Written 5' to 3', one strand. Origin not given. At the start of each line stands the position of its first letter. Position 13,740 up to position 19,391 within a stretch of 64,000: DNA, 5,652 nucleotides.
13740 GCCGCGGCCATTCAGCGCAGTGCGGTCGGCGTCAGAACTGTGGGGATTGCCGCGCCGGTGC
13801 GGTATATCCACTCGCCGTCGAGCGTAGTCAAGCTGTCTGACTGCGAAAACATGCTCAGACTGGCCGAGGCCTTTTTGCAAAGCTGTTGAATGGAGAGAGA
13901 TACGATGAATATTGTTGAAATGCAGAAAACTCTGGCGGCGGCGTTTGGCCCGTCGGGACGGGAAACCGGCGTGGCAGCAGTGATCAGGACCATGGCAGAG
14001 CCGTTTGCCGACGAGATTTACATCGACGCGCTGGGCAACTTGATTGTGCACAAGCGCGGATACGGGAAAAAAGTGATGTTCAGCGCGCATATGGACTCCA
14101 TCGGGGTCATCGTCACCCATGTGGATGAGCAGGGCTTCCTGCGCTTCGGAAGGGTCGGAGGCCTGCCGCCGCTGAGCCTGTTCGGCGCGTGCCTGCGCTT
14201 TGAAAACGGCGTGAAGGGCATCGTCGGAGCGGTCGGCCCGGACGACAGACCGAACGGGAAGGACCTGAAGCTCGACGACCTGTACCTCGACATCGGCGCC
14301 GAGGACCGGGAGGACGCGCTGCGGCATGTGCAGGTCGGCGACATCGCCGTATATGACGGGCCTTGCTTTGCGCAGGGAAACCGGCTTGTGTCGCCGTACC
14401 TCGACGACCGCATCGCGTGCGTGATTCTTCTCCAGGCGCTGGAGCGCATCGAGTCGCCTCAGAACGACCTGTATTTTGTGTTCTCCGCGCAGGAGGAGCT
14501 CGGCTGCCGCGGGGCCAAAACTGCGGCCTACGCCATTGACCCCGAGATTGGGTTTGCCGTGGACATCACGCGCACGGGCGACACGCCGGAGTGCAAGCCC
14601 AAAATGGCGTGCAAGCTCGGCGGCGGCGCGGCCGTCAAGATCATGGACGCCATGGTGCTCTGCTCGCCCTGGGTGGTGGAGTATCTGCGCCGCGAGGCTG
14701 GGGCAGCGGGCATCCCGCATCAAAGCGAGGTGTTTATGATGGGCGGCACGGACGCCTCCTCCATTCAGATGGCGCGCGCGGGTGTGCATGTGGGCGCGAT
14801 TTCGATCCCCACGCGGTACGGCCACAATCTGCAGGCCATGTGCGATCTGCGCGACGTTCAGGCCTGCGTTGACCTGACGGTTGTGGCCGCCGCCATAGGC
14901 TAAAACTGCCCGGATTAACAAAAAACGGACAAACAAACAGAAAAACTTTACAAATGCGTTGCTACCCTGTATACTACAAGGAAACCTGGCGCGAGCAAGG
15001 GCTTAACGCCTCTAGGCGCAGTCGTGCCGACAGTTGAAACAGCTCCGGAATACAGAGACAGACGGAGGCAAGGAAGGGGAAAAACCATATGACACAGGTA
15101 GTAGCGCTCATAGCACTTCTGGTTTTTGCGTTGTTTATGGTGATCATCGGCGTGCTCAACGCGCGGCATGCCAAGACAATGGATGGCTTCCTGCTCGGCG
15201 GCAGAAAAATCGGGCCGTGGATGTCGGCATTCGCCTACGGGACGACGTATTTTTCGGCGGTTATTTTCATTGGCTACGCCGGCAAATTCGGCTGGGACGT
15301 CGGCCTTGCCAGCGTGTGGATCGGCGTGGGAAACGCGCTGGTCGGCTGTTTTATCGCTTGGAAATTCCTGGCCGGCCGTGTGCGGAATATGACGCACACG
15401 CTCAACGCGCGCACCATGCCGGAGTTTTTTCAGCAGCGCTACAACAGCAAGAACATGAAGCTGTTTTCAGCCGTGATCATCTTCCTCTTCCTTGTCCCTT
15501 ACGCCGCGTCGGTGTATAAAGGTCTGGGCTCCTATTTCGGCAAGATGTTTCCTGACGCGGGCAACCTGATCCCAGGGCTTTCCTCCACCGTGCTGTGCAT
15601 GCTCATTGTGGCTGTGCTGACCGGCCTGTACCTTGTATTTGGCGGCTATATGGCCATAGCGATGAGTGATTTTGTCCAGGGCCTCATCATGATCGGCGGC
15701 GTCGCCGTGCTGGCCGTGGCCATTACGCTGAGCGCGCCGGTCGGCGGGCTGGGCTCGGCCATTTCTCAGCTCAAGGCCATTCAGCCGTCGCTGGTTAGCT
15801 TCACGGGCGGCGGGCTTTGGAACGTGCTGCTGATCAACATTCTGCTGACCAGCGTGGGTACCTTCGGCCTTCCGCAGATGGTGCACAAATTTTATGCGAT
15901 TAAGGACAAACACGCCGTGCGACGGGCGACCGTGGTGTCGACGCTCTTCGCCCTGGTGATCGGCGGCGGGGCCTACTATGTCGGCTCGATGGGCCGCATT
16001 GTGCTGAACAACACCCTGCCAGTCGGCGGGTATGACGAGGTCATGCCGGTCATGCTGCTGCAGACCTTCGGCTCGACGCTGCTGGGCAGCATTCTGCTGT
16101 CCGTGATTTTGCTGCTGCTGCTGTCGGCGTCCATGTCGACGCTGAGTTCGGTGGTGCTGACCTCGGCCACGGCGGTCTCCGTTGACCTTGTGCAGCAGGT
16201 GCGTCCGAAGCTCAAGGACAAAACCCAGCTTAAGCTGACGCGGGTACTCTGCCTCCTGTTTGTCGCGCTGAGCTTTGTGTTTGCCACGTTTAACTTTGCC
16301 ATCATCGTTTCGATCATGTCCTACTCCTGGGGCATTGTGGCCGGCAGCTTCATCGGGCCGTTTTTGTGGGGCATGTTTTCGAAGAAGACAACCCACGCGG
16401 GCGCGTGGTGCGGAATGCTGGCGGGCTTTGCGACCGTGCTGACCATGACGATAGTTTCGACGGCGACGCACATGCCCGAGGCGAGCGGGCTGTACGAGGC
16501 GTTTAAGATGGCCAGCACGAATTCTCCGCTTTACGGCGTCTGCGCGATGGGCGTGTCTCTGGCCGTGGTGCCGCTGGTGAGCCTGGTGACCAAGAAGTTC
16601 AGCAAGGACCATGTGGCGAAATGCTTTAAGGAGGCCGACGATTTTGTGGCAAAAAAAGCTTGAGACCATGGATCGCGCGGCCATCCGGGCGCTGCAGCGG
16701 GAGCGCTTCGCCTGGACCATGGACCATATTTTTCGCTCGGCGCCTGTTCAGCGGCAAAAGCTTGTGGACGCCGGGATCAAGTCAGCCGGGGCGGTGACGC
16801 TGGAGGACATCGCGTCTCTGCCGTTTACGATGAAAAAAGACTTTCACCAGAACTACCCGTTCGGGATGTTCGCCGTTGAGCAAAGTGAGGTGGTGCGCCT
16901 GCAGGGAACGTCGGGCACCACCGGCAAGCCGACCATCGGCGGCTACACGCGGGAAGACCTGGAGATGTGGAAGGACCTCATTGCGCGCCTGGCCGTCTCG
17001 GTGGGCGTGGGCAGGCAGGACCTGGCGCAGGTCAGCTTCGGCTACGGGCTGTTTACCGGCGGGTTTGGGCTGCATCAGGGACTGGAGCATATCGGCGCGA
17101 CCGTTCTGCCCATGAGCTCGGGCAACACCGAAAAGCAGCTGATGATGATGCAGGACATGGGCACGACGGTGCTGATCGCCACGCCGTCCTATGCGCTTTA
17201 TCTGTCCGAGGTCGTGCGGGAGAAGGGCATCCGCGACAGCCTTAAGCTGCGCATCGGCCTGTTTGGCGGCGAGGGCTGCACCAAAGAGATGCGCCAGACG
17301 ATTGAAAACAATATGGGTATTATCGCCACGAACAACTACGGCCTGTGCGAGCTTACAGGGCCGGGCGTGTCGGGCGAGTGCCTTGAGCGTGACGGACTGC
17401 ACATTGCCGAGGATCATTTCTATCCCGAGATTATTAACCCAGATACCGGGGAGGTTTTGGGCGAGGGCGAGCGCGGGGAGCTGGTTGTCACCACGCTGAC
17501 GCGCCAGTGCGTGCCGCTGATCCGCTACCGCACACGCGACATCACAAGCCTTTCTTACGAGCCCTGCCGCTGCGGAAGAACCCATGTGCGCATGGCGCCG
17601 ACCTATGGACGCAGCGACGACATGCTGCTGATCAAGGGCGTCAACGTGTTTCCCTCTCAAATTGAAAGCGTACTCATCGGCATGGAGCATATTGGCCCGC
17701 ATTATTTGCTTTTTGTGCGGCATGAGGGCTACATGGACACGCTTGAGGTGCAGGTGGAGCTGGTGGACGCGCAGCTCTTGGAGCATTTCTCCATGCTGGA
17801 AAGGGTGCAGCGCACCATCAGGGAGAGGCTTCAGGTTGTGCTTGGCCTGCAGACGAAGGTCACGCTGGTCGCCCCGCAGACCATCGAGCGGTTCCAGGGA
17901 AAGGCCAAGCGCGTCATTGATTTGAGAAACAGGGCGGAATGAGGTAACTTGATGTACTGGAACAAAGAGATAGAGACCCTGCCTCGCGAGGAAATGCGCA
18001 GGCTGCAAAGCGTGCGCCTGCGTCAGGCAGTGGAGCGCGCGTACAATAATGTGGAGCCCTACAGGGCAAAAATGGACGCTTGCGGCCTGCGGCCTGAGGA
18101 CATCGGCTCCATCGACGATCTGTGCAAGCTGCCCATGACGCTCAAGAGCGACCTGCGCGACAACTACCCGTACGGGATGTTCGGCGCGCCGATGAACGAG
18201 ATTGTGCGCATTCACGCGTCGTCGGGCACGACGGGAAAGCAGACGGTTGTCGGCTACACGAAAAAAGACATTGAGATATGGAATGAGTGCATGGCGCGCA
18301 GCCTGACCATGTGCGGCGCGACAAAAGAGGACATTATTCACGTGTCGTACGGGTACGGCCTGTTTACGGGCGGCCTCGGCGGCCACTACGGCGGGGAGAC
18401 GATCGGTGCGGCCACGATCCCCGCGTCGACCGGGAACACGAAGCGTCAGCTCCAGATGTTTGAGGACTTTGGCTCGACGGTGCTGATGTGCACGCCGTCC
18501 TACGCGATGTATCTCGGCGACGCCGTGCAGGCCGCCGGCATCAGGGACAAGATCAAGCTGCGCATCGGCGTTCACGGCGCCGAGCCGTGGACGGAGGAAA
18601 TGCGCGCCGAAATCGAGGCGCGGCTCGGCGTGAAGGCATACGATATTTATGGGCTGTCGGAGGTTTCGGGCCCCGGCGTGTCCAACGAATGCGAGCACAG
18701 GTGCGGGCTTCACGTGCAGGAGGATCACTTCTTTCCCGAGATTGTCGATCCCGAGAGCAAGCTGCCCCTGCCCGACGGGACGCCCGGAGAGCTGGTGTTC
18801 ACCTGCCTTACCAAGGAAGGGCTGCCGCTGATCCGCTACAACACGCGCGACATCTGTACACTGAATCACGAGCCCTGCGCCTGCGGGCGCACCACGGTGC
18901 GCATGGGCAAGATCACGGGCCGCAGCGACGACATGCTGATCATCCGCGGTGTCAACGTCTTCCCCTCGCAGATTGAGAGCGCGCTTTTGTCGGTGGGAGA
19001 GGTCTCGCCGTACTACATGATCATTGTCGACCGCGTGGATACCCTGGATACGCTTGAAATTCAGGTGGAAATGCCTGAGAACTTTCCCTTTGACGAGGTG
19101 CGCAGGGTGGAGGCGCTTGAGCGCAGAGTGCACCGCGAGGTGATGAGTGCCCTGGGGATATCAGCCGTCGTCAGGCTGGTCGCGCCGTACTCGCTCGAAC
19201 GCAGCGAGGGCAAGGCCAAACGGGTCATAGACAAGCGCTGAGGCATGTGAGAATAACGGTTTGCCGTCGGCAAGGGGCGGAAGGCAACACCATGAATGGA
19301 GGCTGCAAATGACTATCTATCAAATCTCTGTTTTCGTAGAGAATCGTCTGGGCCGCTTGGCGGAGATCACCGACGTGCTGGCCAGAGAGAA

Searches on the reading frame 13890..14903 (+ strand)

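Call 65: search_protein_families(library=pfam, proteins=[window:13890-14903:+], max_evalue=0.001)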
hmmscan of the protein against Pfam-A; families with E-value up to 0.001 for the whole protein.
window:13890-14903:+ (337 aa): 3 families
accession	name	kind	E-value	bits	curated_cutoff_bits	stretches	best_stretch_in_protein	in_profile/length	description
PF05343.19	Peptidase_M42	-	4.6e-77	259.4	23.2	1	49-329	1-292/292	M42 glutamyl aminopeptidase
PF01546.33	Peptidase_M20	-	5e-06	27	24.6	1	176-329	39-199/206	Peptidase family M20/M25/M40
PF04389.22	Peptidase_M28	-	2.7e-05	24.4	21.3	0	172-213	32-77/193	Peptidase family M28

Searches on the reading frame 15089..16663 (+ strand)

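Call 25: search_protein_families(library=pfam, proteins=[window:15089-16663:+], max_evalue=0.000001)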
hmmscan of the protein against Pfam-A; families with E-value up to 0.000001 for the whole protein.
window:15089-16663:+ (524 aa): 1 family
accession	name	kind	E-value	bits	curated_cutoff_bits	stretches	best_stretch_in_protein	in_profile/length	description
PF00474.23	SSF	-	1.7e-47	162.7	22.8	1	34-446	1-406/406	Sodium:solute symporter family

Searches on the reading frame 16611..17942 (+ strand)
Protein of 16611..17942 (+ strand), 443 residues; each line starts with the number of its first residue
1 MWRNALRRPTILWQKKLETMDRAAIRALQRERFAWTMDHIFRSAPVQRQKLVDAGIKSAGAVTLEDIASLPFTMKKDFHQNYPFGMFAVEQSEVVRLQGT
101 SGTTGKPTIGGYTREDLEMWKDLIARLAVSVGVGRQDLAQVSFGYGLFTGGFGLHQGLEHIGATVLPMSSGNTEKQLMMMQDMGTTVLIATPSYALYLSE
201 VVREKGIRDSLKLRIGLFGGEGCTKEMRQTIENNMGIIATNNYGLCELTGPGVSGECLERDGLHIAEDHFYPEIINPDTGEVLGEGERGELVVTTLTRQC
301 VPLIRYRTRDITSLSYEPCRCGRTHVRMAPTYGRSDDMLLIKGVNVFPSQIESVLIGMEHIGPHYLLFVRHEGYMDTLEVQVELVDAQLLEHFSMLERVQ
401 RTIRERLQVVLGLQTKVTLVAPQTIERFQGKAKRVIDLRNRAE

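Call 65: search_protein_families(library=pfam, proteins=[window:16611-17942:+], max_evalue=0.001)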
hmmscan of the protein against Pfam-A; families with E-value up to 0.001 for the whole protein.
window:16611-17942:+ (443 aa): 2 families
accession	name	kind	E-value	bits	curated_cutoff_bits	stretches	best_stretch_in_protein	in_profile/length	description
PF14535.12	AMP-binding_C_2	-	1.7e-29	102.3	25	1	343-439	1-96/96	AMP-binding enzyme C-terminal domain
PF00501.34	AMP-binding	-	3.8e-10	39.5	29.9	1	90-294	160-375/384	AMP-binding enzyme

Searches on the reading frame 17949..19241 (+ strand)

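Call 65: search_protein_families(library=pfam, proteins=[window:17949-19241:+], max_evalue=0.001)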
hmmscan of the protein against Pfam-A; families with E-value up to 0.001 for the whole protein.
window:17949-19241:+ (430 aa): 2 families
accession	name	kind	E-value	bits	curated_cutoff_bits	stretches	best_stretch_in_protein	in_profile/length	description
PF14535.12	AMP-binding_C_2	-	5.7e-32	110.3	25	1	334-430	1-96/96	AMP-binding enzyme C-terminal domain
PF00501.34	AMP-binding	-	3.1e-13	49.7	29.9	1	83-284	162-374/384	AMP-binding enzyme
